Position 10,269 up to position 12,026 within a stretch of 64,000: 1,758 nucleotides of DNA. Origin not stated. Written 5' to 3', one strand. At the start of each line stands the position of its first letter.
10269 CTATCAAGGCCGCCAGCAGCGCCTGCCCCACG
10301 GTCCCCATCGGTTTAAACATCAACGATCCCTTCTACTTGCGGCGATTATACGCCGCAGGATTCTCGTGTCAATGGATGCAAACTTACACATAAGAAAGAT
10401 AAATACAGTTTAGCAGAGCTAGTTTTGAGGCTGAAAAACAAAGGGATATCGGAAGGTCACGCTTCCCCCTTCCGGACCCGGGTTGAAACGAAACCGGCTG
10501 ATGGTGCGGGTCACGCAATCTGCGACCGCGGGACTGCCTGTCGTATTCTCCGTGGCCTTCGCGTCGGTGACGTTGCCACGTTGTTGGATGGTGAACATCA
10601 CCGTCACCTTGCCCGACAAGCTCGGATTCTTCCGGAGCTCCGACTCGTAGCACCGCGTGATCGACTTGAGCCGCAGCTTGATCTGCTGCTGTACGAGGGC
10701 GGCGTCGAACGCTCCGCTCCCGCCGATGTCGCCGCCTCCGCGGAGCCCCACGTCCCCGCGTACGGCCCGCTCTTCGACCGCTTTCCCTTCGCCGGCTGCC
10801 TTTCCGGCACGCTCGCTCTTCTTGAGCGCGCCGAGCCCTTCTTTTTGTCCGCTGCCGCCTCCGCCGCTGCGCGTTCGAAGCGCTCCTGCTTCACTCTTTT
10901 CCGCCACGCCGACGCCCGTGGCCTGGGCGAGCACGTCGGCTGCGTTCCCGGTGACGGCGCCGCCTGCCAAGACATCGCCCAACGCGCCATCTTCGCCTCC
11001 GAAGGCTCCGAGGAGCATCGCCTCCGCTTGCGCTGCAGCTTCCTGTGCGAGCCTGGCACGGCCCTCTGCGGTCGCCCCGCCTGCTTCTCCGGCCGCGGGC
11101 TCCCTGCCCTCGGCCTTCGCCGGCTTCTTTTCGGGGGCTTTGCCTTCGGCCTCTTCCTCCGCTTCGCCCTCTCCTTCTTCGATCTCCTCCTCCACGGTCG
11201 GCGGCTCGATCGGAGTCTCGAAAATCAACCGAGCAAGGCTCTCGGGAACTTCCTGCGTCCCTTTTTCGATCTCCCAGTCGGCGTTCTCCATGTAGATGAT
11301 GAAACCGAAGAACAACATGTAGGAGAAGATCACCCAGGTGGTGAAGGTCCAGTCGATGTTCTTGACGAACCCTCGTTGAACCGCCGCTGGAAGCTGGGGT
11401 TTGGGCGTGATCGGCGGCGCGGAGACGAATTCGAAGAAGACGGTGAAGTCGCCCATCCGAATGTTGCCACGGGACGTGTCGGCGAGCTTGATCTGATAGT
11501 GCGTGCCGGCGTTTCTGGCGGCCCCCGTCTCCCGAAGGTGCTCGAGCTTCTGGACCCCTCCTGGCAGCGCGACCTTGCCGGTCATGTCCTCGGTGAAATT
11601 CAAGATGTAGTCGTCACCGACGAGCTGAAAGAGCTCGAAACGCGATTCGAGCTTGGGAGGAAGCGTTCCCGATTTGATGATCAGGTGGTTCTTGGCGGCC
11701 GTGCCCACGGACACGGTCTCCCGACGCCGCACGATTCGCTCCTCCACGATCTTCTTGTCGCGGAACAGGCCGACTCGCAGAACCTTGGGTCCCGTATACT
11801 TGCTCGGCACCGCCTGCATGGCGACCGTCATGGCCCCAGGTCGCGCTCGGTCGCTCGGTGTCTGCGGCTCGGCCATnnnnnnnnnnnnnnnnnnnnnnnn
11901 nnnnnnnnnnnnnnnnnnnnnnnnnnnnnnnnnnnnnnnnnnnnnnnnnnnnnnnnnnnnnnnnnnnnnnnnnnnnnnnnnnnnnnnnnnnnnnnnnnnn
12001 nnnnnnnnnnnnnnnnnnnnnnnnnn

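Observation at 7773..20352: Glt/Nfs-like envelope-spanning machine operon physically merged with a polysaccharide export (porin + OPX) module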

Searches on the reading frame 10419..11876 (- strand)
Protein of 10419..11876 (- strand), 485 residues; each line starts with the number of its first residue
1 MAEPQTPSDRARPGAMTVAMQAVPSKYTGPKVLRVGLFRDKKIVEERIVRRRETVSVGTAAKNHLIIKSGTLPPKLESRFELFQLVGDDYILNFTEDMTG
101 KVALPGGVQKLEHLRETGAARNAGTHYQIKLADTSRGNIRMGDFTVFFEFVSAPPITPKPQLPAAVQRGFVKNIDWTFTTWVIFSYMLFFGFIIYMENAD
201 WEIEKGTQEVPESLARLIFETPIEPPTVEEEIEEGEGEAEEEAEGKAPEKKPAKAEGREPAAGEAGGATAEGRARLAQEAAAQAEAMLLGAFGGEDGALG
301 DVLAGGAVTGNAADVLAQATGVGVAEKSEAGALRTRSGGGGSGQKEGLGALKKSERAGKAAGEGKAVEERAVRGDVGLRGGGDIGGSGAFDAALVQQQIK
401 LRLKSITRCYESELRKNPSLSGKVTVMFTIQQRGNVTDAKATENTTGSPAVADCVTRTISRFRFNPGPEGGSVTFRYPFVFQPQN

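Call 4: search_protein_families(library=pfam, proteins=[window:10419-11876:-], max_evalue=0.1)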
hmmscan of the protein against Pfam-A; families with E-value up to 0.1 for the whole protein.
window:10419-11876:- (485 aa): 1 family
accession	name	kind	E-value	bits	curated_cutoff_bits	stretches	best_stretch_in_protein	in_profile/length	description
PF03544.19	TonB_C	-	1.7e-07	32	24.6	1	420-482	14-78/79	Gram-negative bacterial TonB protein C-terminal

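Call 5: search_protein_families(library=ncbifam, proteins=[window:10419-11876:-], max_evalue=0.1)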
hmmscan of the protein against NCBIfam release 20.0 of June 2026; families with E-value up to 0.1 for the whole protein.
window:10419-11876:- (485 aa): 4 families
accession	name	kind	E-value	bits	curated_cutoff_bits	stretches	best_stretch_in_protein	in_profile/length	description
NF033760.1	gliding_GltG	equivalog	1.2e-49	169.5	650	1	11-483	181-647/650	adventurous gliding motility protein GltG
NF033768.1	myxo_SS_tail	domain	1.2e-26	92.7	40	1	391-482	2-92/92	AgmX/PglI C-terminal domain-containing protein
TIGR01352.1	tonB_Cterm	subfamily_domain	2.9e-08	33.9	27.1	1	417-483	9-75/76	TonB family protein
NF033761.1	gliding_GltJ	equivalog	3.4e-07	29.8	450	1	396-466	587-657/671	adventurous gliding motility protein GltJ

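Call 34: search_protein_representatives(protein=window:10419-11876:-)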
Query: 485 residues. Proteins with E-value up to 0.001 (for the whole library): 16968; up to 1e-10: 3917; up to 1e-30: 498. The best 150 are listed.
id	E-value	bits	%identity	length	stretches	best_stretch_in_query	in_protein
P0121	1.7e-123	429.3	48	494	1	8-484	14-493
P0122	3.0e-123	428.5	50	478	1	7-485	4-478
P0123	1.4e-122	426.3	48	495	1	10-484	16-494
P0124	4.9e-107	375.0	52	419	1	6-415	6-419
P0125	2.6e-104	366.0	64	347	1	168-484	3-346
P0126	1.8e-103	363.2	46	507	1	7-483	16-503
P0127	5.7e-102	358.3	45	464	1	3-485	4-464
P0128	2.5e-98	346.3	45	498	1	23-484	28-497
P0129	6.1e-92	325.2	46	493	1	11-484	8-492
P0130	3.8e-91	322.6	44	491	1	13-485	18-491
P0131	2.5e-90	319.9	46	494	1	24-484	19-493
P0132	5.0e-89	315.6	53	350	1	8-307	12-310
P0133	4.5e-88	312.5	42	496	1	28-485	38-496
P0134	8.3e-86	305.0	55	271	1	6-265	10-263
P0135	6.4e-85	302.1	41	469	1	21-483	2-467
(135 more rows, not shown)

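Call 66: find_homologous_proteins(query=A3, max_evalue=1e-10)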
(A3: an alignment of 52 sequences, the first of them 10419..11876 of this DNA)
Query A3 (52 sequences) (485 aa, profile of the alignment): 601 proteins with E <= 1e-10 among 8000 candidates; the best 120 are listed.
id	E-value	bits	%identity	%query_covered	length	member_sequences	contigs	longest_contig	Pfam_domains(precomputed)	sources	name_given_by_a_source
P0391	3.7e-183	628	65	98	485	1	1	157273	PF03544.20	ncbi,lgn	-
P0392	9.1e-183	627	52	99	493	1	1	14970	-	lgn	-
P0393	4.1e-182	624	65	98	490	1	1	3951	PF03544.20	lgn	-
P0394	7.5e-182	624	61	96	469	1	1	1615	PF03544.20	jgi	jgi:TonB family protein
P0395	9.8e-182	623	56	98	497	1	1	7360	PF03544.20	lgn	-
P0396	6.5e-181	620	61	97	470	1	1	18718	PF03544.20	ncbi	ncbi:MAG: TonB family protein [Myxococcota bacterium]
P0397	1.9e-180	619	54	98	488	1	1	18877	PF03544.20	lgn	-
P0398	2.1e-180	619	53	97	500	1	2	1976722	PF03544.20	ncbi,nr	ncbi:MAG: TonB family protein [Sandaracinaceae bacterium]|nr:TonB family protein [Sandaracinaceae ba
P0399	2.1e-180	619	56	98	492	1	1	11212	PF03544.20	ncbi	-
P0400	2.6e-180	618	53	98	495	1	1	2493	PF03544.20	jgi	jgi:TonB family protein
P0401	3.2e-180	618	55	99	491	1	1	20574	PF03544.20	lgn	-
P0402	3.4e-180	618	53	97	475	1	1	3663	PF03544.20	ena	-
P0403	3.9e-180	618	54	97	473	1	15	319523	PF03544.20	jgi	jgi:TonB family protein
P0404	4.1e-180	618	57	98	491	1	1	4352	PF03544.20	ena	-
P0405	5.5e-180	617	62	98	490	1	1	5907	PF03544.20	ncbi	ncbi:MAG: TonB family protein [Myxococcota bacterium]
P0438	3.6e-178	611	55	98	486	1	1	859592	PF03544.20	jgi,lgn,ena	-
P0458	2.3e-177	609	51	98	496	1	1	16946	PF03544.20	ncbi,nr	ncbi:MAG: putative abductin-like protein [Myxococcaceae bacterium]|nr:putative abductin-like protein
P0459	2.4e-177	609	53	98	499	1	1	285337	PF03544.20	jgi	jgi:TonB family protein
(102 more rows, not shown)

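Call 67: find_encoding_contigs(protein=P0398, flank=10000, max_places=1)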
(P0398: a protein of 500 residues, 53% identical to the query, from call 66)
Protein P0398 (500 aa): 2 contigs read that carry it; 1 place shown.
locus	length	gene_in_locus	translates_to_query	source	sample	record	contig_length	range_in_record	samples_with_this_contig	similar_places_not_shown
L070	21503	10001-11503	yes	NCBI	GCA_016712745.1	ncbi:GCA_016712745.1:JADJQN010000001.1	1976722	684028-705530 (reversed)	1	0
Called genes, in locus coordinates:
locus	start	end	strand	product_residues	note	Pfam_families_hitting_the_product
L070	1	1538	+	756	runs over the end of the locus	PF07719:TPR_2 (faint), PF09976:TPR_21 (faint), PF13174:TPR_6 (faint), PF13424:TPR_12 (faint), PF13428:TPR_14 (faint), PF13432:TPR_16 (faint), PF14559:TPR_19 (faint), PF00515:TPR_1 (faint), +2 more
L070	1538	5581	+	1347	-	PF07719:TPR_2 (faint), PF13174:TPR_6 (faint), PF13432:TPR_16 (faint), PF14559:TPR_19 (faint)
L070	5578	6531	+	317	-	-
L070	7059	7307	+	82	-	-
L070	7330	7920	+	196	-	PF01618:MotA_ExbB (weak)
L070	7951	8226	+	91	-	-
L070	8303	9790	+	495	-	-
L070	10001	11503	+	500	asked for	PF03544:TonB_C (faint)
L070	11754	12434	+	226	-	-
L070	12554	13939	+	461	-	-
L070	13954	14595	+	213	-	PF02563:Poly_export, PF10531:SLBB, PF22461:SLBB_2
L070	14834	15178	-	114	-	-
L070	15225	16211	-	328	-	PF04932:Wzy_C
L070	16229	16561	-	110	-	-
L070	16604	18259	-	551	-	PF13807:GNVR, PF01656:CbiA (weak), PF10609:ParA (faint), PF13614:AAA_31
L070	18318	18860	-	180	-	-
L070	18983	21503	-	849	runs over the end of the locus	PF04932:Wzy_C, PF07719:TPR_2 (faint)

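Call 68: find_encoding_contigs(protein=P0458, flank=10000, max_places=1)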
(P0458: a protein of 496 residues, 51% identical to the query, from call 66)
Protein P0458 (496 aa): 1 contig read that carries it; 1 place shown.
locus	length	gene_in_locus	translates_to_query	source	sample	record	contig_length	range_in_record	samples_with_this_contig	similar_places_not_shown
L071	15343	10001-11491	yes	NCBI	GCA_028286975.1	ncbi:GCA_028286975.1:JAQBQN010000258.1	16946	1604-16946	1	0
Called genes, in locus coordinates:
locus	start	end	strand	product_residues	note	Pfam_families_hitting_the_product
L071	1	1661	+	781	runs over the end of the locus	PF07719:TPR_2 (faint), PF13174:TPR_6 (faint), PF13428:TPR_14 (faint), PF14559:TPR_19 (faint), PF09976:TPR_21 (faint), PF00515:TPR_1 (faint), PF13181:TPR_8 (faint), PF13432:TPR_16 (weak), +2 more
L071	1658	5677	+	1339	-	PF07719:TPR_2 (faint), PF13174:TPR_6 (faint), PF13424:TPR_12 (faint), PF13432:TPR_16 (faint), PF14559:TPR_19 (faint)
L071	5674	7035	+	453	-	PF00515:TPR_1 (faint), PF07719:TPR_2 (faint), PF14559:TPR_19 (weak), PF13414:TPR_11 (weak), PF13432:TPR_16 (weak), PF14559:TPR_19 (weak), PF13424:TPR_12 (weak), PF13414:TPR_11, +12 more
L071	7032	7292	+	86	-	-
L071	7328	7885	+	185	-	-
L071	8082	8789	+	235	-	PF13628:DUF4142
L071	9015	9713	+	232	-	PF13628:DUF4142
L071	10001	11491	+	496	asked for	PF03544:TonB_C (faint)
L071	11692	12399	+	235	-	PF00404:Dockerin_1 (faint), PF26745:SPM (faint), PF23564:EF-hand_FSTL1 (faint), PF10591:SPARC_Ca_bdg (faint), PF00036:EF-hand_1 (faint), PF13405:EF-hand_6 (faint), PF13499:EF-hand_7 (weak), PF13202:EF-hand_5 (weak), +1 more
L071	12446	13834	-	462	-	-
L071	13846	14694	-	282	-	PF07719:TPR_2 (faint), PF13432:TPR_16 (weak)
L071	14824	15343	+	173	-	PF00069:Pkinase, PF07714:PK_Tyr_Ser-Thr, PF03109:ABC1 (faint), PF01636:APH (faint)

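Call 72: find_encoding_contigs(protein=P0438, flank=10000, max_places=1)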
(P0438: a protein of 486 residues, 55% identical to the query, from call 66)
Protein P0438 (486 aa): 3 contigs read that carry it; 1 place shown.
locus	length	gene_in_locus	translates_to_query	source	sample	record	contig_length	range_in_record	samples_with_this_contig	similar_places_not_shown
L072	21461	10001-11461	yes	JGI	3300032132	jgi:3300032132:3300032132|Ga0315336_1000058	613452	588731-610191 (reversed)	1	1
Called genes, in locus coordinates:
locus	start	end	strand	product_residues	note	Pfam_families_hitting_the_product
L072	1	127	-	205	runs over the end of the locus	PF07638:Sigma70_ECF (weak), PF04542:Sigma70_r2, PF08281:Sigma70_r4_2, PF04545:Sigma70_r4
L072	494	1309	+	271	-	-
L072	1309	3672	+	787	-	PF00515:TPR_1 (faint), PF07719:TPR_2 (faint), PF13174:TPR_6 (faint), PF13424:TPR_12 (faint), PF13432:TPR_16 (faint), PF14559:TPR_19 (faint), PF13181:TPR_8 (faint), PF13176:TPR_7 (faint)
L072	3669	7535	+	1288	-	PF13174:TPR_6 (faint), PF13432:TPR_16 (faint)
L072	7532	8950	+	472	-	PF23914:TPR_CcmH_CycH (faint), PF13432:TPR_16 (weak), PF14559:TPR_19 (weak), PF13432:TPR_16 (weak), PF13414:TPR_11 (weak), PF14559:TPR_19 (weak), PF13432:TPR_16 (weak), PF14559:TPR_19 (weak), +16 more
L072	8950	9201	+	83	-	-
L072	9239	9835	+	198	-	-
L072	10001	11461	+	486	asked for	PF03544:TonB_C (weak)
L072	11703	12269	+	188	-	-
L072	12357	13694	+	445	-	PF10082:BBP2_2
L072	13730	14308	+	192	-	PF02563:Poly_export, PF22461:SLBB_2, PF10531:SLBB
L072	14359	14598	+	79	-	-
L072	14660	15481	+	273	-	PF14907:NTP_transf_5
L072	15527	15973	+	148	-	PF05157:MshEN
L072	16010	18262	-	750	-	PF02706:Wzz, PF13807:GNVR, PF10609:ParA (weak), PF01656:CbiA (weak), PF13614:AAA_31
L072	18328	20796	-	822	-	PF13428:TPR_14 (faint), PF04932:Wzy_C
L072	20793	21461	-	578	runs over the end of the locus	PF16889:Hepar_II_III_N, PF07940:Hepar_II_III_C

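Call 73: find_encoding_contigs(protein=P0459, flank=10000, max_places=1)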
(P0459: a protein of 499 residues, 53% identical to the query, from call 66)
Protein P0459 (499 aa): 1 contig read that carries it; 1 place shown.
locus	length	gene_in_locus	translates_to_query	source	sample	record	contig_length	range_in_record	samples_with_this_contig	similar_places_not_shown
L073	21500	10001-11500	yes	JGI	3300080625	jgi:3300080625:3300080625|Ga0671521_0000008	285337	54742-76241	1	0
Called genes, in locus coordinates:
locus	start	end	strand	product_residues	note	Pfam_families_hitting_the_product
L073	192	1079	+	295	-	-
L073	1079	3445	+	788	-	PF09976:TPR_21 (faint), PF13424:TPR_12 (faint), PF13432:TPR_16 (faint), PF14559:TPR_19 (faint), PF00515:TPR_1 (faint), PF07719:TPR_2 (faint), PF13174:TPR_6 (faint), PF13176:TPR_7 (faint), +1 more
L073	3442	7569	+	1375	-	PF13174:TPR_6 (faint), PF13424:TPR_12 (faint), PF13432:TPR_16 (faint)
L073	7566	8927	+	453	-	PF13432:TPR_16 (weak), PF24575:TPR_Slam (faint), PF00515:TPR_1 (faint), PF07719:TPR_2 (faint), PF12895:ANAPC3 (faint), PF13181:TPR_8 (faint), PF13432:TPR_16 (weak), PF13414:TPR_11, +11 more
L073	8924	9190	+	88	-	-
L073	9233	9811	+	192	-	-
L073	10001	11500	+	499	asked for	PF03544:TonB_C (weak)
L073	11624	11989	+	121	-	PF01909:NTP_transf_2, PF18765:Polbeta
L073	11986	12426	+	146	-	PF01934:HepT-like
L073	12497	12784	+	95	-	-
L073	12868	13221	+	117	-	PF11903:ParD_like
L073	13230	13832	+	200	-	PF06414:Zeta_toxin, PF13671:AAA_33 (weak)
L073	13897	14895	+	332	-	PF05157:MshEN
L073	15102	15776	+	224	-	-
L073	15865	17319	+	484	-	-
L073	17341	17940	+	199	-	PF02563:Poly_export, PF10531:SLBB, PF22461:SLBB_2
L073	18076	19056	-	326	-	PF13641:Glyco_tranf_2_3, PF00535:Glycos_transf_2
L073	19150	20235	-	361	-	PF13439:Glyco_transf_4 (weak), PF13579:Glyco_trans_4_4, PF20706:GT4-conflict, PF00534:Glycos_transf_1, PF13692:Glyco_trans_1_4, PF13524:Glyco_trans_1_2 (weak)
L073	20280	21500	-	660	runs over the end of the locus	PF13727:CoA_binding_3, PF01073:3Beta_HSD, PF01370:Epimerase, PF02719:Polysacc_synt_2, PF04321:RmlD_sub_bind, PF16363:GDP_Man_Dehyd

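Call 74: find_encoding_contigs(protein=P0403, flank=10000, max_places=1)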
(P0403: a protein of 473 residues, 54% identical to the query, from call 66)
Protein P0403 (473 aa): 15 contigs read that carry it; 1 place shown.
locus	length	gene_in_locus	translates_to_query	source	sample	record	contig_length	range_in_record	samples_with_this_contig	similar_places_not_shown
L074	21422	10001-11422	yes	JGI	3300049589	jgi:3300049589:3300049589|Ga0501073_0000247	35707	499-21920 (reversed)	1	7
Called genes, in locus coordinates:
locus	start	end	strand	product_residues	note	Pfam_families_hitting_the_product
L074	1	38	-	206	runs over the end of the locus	PF07638:Sigma70_ECF (weak), PF04542:Sigma70_r2, PF08281:Sigma70_r4_2, PF04545:Sigma70_r4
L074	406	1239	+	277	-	PF27926:MUC7 (weak)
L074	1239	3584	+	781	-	PF07719:TPR_2 (faint), PF13174:TPR_6 (faint), PF13424:TPR_12 (faint), PF13432:TPR_16 (faint), PF14559:TPR_19 (faint), PF00515:TPR_1 (faint), PF13181:TPR_8 (faint)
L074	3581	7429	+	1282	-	PF13174:TPR_6 (faint), PF14559:TPR_19 (faint), PF00515:TPR_1 (faint), PF13424:TPR_12 (faint), PF13432:TPR_16 (faint)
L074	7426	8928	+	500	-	PF00515:TPR_1 (faint), PF07719:TPR_2 (faint), PF13181:TPR_8 (faint), PF13414:TPR_11 (faint), PF13424:TPR_12 (faint), PF13432:TPR_16 (weak), PF14559:TPR_19 (weak), PF13432:TPR_16 (weak), +5 more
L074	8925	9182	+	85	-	-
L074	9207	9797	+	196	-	-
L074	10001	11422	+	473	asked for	PF03544:TonB_C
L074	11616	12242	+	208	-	-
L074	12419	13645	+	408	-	PF10082:BBP2_2 (faint)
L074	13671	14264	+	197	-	PF02563:Poly_export, PF10531:SLBB, PF22461:SLBB_2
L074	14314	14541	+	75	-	-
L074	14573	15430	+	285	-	PF14907:NTP_transf_5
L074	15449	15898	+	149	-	PF05157:MshEN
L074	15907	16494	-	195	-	-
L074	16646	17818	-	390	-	PF00072:Response_reg, PF02518:HATPase_c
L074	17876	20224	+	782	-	-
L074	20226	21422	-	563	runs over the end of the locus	PF02518:HATPase_c, PF13581:HATPase_c_2 (faint), PF13589:HATPase_c_3 (weak), PF14501:HATPase_c_5 (faint), PF00072:Response_reg, PF00512:HisKA, PF02518:HATPase_c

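Call 77: search_protein_families(library=pfam, proteins=[L072:9239-9835:+, L074:9207-9797:+, L073:9233-9811:+, L070:7330-7920:+, L071:7328-7885:+, L072:494-1309:+, L070:8303-9790:+], max_evalue=1)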
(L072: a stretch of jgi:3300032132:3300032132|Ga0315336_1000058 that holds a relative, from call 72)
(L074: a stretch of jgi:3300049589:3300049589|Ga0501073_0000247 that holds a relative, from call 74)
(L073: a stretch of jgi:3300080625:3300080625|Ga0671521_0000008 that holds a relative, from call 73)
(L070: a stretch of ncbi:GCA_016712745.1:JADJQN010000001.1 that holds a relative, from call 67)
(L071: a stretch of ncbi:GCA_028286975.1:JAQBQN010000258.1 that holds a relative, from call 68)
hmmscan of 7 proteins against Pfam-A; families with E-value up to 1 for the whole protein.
L072:9239-9835:+ (198 aa): 1 family
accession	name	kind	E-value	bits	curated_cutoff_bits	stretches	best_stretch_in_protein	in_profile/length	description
PF10954.13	DUF2755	-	0.095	13.3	25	0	150-174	21-45/100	Protein of unknown function (DUF2755)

L074:9207-9797:+ (196 aa): 1 family
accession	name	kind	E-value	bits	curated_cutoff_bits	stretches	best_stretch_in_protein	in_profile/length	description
PF09859.15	Oxygenase-NA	-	0.11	12.5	26.2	1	36-145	10-117/172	Oxygenase, catalysing oxidative methylation of damaged DNA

L073:9233-9811:+ (192 aa): 1 family
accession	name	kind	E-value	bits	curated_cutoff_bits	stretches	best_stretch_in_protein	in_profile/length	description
PF23670.1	PIGBOS1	-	0.73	10.5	27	0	142-164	4-26/54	PIGBOS1-like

L070:7330-7920:+ (196 aa): 1 family
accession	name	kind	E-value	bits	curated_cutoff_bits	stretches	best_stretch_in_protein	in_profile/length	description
PF01618.21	MotA_ExbB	-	3.1e-06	27.4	22.9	1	72-177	12-120/127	MotA/TolQ/ExbB proton channel family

L071:7328-7885:+ (185 aa): 1 family
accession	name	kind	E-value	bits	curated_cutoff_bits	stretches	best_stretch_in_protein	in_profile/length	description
PF15613.11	WSD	-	0.39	11.4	25.4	0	54-83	33-62/69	Williams-Beuren syndrome DDT (WSD), D-TOX E motif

L072:494-1309:+ (271 aa): 0 families

L070:8303-9790:+ (495 aa): 1 family
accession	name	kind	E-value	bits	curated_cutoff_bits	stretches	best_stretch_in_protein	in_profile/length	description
PF03544.19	TonB_C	-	0.17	12.8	24.6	1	429-491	15-77/79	Gram-negative bacterial TonB protein C-terminal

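Call 91: search_solved_structures(query=A5, max_evalue=0.01)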
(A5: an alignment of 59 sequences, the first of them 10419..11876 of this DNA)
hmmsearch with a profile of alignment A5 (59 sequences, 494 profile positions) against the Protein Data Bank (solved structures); distinct sequences matched with E-value up to 0.01: 6.
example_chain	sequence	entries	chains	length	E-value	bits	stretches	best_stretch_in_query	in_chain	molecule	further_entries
6i97_D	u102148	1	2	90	0.0047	19.1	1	428-483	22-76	Protein TonB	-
6fip_A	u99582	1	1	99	0.006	18.7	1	428-483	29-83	Protein TonB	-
7zc8_B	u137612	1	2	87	0.0071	18.5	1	428-475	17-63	Protein TonB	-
5lw8_A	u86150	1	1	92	0.0081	18.3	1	428-469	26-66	Protein TonB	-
1ihr_A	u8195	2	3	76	0.009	18.2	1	429-483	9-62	TonB protein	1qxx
2gsk_B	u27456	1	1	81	0.0098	18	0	429-482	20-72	protein TONB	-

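Call 92: predict_structure(alignment_id=A5)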
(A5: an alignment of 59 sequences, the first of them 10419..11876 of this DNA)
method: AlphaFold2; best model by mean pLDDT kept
length: 485 residues; sequences in the alignment: 59
mean_pLDDT: 72.4   pTM: 0.38
mean pLDDT of the five models: 72.4, 70.6, 69.7, 69.5, 67.7
residues with pLDDT >= 90: 185; 70-90: 85; 50-70: 107; < 50: 108
segments of 3 or more residues with pLDDT < 50: 9-14, 227-250, 252-269, 306-309, 321-366
pLDDT, mean of each block of 10 residues (from residue 1): 47 50 69 95 92 85 74 78 95 97 97 98 97 97 95 80 59 76 93 81 57 68 51 38 37 36 39 72 71 51 51 60 38 37 40 42 50 67 74 90 92 90 96 96 95 96 94 94 80
secondary structure, 60 per line:
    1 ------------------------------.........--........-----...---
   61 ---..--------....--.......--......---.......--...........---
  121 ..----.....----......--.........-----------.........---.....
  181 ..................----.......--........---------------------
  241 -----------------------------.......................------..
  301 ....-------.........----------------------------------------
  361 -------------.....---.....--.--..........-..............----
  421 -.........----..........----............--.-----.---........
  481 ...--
elements in order: E31-39 E42-49 E55-57 H74-77 E80-86 E89-94 E98-104 E107-110 H111-117 E127-131 E136-141 E144-152 H164-172 H176-198 H203-209 H212-219 H270-292 H299-304 H312-320 E374-378 E382-386 H392-401 H403-416 E422-430 E435-444 H449-460 E473-483
